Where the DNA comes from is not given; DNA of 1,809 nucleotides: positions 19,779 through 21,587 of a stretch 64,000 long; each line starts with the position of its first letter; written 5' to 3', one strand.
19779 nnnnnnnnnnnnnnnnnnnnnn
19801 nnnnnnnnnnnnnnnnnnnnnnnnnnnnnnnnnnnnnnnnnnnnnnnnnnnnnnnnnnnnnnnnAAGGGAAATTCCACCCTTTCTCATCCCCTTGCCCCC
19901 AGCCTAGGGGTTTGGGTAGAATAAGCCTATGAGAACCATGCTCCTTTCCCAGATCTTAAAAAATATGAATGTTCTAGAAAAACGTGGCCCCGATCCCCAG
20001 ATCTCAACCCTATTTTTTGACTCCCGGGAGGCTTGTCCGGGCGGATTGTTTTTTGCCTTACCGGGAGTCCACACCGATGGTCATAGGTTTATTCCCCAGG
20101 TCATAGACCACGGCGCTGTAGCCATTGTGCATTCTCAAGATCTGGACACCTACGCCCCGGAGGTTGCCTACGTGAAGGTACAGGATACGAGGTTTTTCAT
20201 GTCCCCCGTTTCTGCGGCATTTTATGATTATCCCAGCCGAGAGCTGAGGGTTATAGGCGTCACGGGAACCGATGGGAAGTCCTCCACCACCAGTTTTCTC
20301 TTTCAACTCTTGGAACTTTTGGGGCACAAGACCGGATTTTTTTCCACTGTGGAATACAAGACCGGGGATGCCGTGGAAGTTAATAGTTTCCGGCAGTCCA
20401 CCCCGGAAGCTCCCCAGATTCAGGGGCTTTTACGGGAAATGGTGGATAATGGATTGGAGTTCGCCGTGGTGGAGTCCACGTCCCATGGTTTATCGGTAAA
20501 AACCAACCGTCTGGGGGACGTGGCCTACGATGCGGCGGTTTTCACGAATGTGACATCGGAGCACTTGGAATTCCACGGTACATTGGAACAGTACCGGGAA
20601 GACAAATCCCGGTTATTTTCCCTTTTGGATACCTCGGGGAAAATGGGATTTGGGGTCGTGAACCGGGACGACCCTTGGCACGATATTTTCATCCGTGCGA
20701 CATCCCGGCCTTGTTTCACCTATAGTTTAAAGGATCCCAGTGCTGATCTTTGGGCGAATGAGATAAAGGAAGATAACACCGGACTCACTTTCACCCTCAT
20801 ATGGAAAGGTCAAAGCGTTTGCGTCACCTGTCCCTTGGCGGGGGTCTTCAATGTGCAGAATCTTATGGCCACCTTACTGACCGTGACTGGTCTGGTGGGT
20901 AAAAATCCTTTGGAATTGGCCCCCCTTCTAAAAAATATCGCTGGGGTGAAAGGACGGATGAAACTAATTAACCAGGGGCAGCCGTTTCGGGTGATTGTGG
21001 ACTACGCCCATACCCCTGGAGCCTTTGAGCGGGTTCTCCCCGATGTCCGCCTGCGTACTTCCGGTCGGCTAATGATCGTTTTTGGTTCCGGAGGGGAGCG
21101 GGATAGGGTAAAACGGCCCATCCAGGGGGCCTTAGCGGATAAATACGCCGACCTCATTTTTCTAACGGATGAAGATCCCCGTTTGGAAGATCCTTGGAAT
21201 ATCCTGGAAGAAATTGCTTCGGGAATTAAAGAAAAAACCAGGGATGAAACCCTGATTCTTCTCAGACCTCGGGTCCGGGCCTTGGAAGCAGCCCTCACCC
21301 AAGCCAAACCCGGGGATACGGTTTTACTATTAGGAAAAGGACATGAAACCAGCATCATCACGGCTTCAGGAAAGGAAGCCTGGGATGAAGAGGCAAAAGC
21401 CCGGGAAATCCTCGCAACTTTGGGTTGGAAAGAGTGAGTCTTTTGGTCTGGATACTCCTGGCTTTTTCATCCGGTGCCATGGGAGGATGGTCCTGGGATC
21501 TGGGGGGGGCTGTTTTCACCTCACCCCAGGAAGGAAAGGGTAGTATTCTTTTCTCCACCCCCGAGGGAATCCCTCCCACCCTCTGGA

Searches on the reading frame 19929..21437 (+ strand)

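Call 78: search_protein_families(library=pfam, proteins=[window:19929-21437:+], max_evalue=0.00001)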
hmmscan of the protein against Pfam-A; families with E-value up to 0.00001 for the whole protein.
window:19929-21437:+ (502 aa): 3 families
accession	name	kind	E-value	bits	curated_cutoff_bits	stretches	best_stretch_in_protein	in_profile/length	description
PF08245.18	Mur_ligase_M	-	7.4e-46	157.1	24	1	111-318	1-199/200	Mur ligase middle domain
PF02875.26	Mur_ligase_C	-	3.6e-26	92.9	28.4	1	342-471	1-127/127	Mur ligase, glutamate ligase domain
PF01225.30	Mur_ligase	-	1.8e-07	31.9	21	1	25-85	2-76/95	Mur ligase family, catalytic domain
